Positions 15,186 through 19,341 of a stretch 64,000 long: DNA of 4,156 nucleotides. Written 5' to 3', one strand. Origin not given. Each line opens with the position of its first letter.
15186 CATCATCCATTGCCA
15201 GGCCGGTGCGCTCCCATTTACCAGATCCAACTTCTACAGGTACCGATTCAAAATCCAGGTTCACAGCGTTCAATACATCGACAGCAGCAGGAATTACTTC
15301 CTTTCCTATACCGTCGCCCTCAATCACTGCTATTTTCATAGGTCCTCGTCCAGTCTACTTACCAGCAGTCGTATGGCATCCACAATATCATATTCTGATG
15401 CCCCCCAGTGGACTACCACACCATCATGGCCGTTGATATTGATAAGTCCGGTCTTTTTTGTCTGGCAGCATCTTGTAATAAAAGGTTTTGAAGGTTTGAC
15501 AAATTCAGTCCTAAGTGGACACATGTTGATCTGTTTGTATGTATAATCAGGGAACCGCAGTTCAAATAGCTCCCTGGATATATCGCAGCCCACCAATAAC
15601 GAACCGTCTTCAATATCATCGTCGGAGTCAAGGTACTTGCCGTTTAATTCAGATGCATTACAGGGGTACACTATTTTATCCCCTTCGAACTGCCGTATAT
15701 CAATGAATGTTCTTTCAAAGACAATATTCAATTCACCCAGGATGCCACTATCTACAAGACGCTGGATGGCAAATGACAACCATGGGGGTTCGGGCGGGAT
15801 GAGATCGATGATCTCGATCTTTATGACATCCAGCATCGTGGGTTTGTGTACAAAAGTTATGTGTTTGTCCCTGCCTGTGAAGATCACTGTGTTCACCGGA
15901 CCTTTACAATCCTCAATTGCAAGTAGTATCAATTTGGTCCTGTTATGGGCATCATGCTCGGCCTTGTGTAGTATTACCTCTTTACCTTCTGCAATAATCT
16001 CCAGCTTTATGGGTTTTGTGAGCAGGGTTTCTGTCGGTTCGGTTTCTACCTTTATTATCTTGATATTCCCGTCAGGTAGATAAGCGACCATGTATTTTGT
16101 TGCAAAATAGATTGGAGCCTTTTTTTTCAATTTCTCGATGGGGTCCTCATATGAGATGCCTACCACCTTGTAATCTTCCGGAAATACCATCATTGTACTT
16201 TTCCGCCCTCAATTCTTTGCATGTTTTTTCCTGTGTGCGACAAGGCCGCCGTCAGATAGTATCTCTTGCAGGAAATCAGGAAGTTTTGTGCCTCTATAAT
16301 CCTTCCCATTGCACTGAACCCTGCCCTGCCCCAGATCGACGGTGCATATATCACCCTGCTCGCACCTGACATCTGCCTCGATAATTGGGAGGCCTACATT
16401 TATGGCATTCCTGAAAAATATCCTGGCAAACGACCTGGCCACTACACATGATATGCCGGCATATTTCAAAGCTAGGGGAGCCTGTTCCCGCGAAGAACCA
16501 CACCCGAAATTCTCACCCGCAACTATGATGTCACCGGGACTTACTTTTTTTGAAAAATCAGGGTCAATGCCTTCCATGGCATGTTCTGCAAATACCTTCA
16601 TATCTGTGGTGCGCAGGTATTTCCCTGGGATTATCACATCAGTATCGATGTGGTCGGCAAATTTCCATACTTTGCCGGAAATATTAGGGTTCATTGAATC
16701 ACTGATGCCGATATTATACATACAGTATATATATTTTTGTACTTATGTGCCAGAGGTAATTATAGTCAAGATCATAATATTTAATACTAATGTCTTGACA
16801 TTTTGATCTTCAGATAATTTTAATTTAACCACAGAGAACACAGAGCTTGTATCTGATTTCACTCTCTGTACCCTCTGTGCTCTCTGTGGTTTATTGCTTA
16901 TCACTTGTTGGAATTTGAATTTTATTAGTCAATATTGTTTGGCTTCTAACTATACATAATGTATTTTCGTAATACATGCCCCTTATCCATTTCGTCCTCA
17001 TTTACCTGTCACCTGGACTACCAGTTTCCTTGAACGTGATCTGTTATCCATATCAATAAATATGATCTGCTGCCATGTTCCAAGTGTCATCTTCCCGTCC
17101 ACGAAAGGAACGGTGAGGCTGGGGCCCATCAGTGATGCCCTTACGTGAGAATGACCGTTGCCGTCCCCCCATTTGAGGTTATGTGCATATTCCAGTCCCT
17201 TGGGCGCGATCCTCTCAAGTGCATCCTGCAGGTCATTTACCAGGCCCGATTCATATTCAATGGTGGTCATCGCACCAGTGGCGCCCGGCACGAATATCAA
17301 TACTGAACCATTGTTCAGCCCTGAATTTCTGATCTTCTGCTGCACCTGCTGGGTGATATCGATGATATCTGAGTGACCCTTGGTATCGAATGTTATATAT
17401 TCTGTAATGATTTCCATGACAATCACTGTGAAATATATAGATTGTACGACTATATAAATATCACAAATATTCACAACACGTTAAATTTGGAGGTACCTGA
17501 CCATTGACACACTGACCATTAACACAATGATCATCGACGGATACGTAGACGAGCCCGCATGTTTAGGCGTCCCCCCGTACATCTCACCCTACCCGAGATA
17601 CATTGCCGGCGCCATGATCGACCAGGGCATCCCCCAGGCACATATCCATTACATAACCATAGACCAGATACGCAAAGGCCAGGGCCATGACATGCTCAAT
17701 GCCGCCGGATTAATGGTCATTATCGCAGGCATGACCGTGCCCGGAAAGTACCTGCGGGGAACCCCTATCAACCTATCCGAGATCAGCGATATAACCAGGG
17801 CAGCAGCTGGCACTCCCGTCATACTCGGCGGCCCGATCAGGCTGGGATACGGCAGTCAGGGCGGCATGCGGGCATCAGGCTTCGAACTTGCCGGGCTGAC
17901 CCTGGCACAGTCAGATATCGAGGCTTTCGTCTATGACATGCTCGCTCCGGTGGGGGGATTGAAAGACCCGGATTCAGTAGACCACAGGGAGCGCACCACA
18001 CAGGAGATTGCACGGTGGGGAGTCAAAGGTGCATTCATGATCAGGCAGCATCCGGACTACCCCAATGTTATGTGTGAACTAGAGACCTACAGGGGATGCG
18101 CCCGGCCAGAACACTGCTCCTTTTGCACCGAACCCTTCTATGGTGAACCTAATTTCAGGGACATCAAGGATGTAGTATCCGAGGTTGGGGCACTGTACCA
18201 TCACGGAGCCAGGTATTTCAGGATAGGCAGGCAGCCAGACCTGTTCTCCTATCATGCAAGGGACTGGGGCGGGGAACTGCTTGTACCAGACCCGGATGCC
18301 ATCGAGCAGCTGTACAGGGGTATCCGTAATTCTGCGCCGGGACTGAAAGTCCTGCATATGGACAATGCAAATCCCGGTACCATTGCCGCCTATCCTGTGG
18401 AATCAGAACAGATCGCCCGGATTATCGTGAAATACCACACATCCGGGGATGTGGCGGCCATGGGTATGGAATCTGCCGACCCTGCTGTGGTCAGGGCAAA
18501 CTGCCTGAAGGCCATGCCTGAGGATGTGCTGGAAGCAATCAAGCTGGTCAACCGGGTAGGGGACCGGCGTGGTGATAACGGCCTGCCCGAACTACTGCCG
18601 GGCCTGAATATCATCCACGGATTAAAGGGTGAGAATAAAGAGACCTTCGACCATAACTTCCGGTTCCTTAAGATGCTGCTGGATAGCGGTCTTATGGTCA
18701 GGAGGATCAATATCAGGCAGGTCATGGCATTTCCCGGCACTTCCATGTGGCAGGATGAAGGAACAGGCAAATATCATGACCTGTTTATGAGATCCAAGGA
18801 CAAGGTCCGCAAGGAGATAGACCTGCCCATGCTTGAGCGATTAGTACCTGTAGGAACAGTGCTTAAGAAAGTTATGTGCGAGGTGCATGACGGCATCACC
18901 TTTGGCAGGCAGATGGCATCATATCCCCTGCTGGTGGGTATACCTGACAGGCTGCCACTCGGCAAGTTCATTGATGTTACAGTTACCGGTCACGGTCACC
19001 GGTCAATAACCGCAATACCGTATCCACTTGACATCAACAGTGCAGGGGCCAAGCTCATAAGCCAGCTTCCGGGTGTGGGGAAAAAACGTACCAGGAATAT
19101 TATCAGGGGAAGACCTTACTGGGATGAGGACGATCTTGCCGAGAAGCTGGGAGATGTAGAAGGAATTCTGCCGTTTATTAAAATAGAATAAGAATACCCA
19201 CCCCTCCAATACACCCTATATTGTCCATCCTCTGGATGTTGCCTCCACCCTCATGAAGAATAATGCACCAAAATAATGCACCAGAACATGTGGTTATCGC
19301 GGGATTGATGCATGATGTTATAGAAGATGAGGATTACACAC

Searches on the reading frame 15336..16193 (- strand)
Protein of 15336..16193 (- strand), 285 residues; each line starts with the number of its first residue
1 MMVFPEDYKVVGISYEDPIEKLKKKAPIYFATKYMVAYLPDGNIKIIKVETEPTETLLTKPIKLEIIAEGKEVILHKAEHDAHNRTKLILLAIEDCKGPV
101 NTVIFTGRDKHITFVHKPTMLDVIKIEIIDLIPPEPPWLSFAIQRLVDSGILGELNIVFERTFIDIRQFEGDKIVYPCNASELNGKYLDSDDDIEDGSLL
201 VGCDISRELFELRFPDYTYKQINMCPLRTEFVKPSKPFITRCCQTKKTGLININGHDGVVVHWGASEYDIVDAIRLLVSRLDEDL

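Call 20: search_protein_families(library=pfam, proteins=[window:15336-16193:-], max_evalue=0.001)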
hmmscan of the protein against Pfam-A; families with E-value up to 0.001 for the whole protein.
window:15336-16193:- (285 aa): 1 family
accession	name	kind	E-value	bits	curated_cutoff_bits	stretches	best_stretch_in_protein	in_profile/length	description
PF24830.1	DUF7714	-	1.5e-84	283.9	25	1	2-280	1-279/280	Family of unknown function (DUF7714)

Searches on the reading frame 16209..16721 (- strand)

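Call 20: search_protein_families(library=pfam, proteins=[window:16209-16721:-], max_evalue=0.001)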
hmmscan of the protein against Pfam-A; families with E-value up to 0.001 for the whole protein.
window:16209-16721:- (170 aa): 1 family
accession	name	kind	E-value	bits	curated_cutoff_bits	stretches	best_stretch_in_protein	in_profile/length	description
PF00694.25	Aconitase_C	-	4.9e-19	69.4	22.8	1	50-111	61-123/131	Aconitase C-terminal domain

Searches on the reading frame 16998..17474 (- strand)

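Call 20: search_protein_families(library=pfam, proteins=[window:16998-17474:-], max_evalue=0.001)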
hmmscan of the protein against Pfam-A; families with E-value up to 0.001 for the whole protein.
window:16998-17474:- (158 aa): 1 family
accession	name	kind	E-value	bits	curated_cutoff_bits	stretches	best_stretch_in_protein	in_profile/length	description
PF01894.22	UPF0047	-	1.5e-35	122.3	27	1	39-155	1-117/117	Uncharacterised protein family UPF0047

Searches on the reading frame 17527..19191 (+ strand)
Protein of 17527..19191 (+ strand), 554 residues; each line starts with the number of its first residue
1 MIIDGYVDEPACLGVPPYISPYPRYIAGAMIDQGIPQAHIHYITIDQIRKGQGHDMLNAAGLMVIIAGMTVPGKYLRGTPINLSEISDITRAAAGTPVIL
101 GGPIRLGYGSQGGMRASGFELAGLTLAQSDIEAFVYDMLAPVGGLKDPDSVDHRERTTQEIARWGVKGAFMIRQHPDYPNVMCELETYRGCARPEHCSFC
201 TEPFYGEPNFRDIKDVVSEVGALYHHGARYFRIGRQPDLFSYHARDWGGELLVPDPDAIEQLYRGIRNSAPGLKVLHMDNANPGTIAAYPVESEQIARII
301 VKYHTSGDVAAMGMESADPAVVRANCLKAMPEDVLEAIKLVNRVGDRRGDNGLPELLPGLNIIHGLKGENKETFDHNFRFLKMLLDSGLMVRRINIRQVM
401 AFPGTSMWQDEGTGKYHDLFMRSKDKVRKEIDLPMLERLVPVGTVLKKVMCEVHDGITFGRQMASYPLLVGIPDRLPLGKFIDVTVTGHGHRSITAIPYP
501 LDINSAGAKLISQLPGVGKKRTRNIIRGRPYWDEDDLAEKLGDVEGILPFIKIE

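Call 20: search_protein_families(library=pfam, proteins=[window:17527-19191:+], max_evalue=0.001)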
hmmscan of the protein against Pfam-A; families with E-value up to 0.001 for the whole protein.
window:17527-19191:+ (554 aa): 2 families
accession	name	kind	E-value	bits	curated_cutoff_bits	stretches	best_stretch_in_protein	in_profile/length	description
PF04055.27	Radical_SAM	-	7.3e-09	36.4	29.5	1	186-381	2-166/166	Radical SAM superfamily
PF12836.13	HHH_3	-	0.00022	21.7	27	1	501-537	6-46/65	Helix-hairpin-helix motif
